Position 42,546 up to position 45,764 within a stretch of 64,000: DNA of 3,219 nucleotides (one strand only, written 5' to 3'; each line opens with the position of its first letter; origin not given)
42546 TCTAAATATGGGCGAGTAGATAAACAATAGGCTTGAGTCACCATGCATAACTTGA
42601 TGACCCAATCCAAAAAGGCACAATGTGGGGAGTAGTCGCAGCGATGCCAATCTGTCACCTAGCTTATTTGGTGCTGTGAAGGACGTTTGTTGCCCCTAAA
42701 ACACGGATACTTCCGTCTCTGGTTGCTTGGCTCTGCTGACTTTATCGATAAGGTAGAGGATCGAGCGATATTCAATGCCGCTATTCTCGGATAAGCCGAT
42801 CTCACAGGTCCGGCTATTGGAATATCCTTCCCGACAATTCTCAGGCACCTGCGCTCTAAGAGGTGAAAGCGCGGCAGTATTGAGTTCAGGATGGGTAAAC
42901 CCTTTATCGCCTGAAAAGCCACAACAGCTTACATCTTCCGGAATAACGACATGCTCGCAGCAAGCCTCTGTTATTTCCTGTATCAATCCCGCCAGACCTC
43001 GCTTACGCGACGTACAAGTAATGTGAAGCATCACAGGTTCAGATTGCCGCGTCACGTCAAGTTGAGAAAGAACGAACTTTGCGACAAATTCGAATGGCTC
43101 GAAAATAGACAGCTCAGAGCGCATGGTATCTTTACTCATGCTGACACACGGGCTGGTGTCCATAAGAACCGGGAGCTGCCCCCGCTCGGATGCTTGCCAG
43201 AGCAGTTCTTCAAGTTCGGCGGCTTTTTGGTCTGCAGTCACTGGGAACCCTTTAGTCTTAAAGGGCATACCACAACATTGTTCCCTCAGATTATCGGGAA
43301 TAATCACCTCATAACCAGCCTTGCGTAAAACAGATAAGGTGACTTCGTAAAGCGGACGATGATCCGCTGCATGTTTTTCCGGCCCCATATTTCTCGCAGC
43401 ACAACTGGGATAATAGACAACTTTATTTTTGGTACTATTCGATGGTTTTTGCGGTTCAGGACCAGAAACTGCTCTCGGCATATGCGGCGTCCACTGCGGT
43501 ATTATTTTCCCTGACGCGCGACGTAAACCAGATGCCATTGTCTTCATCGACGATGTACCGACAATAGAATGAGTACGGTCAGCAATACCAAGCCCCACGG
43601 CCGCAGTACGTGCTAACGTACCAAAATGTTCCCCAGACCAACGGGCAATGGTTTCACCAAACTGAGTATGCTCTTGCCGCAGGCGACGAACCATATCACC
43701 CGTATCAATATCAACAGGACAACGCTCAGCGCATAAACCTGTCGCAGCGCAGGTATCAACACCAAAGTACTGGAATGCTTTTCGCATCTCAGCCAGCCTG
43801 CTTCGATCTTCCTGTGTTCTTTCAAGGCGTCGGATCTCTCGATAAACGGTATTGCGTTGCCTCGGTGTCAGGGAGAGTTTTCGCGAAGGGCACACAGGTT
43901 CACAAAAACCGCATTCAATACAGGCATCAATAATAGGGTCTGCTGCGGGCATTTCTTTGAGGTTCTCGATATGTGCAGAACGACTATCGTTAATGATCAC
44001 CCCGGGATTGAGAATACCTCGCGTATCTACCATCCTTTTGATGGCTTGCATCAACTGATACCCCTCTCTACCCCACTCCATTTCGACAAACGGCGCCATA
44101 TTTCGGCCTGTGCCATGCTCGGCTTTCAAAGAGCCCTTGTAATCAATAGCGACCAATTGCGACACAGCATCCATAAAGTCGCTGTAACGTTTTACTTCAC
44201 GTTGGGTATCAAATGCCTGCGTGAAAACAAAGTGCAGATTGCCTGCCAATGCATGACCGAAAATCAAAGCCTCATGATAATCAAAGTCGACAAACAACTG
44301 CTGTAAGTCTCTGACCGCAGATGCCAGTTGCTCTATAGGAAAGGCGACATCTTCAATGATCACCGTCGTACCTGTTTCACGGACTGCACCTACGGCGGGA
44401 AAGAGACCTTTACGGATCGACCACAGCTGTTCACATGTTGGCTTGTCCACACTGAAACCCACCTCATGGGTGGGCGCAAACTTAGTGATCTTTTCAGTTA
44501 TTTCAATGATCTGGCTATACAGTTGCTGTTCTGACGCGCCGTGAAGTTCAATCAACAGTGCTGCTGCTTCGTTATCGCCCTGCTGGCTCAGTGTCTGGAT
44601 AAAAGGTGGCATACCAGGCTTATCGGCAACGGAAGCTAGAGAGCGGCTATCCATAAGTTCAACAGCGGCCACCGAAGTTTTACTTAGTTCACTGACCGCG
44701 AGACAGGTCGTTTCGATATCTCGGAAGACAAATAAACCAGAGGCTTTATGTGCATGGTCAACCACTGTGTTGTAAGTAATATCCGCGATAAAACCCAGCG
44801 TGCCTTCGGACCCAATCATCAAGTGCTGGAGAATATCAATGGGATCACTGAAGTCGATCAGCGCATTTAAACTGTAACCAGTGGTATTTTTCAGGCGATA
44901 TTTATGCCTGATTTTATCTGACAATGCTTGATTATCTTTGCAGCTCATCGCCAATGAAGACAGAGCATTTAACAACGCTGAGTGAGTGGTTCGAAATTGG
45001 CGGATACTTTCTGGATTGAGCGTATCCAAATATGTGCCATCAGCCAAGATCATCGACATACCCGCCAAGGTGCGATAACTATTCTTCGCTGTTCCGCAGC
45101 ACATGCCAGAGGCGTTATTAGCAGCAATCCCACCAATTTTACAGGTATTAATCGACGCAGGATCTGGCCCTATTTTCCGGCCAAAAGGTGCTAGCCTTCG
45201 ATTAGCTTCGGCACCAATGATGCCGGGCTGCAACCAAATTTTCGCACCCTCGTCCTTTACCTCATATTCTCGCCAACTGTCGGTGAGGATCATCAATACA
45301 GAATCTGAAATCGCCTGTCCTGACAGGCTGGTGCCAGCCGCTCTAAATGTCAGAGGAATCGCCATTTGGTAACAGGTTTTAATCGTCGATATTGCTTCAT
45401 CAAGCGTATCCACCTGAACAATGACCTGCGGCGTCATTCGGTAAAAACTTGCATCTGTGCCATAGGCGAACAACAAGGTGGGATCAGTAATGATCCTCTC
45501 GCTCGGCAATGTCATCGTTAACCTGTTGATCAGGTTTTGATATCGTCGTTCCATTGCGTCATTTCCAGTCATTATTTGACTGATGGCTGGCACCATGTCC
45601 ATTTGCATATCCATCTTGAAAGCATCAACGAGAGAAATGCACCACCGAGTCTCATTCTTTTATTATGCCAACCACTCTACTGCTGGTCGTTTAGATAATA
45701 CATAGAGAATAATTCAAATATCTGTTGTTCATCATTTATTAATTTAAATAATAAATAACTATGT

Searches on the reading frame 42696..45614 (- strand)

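Call 63: search_protein_families(library=pfam, proteins=[window:42696-45614:-], max_evalue=0.001)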
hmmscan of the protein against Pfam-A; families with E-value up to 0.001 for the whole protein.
window:42696-45614:- (972 aa): 9 families
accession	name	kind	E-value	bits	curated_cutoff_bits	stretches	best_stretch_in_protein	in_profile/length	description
PF02913.24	FAD-oxidase_C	-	1.5e-57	195.6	21.2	1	288-539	3-247/248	FAD linked oxidases, C-terminal domain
PF01565.28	FAD_binding_4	-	3.5e-28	98.5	26.4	1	62-198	1-138/139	FAD binding domain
PF13183.11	Fer4_8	-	4.8e-10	40.3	27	1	562-636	2-68/68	4Fe-4S dicluster domain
PF12838.12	Fer4_7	-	3e-08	34.4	27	1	565-636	2-52/52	4Fe-4S dicluster domain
PF13534.11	Fer4_17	-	1.8e-07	32.1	22.2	1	564-637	1-61/61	4Fe-4S dicluster domain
PF02754.22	CCG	-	4.4e-06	27.1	20.6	0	732-798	1-58/85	Cysteine-rich domain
PF13237.11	Fer4_10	-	1.6e-05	25.2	25.5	1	563-633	7-53/53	4Fe-4S dicluster domain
PF13484.11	Fer4_16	-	0.00037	21.6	30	0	565-634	2-65/66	4Fe-4S double cluster binding domain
PF14697.11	Fer4_21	-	0.00065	20.2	35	0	562-577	38-53/59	4Fe-4S dicluster domain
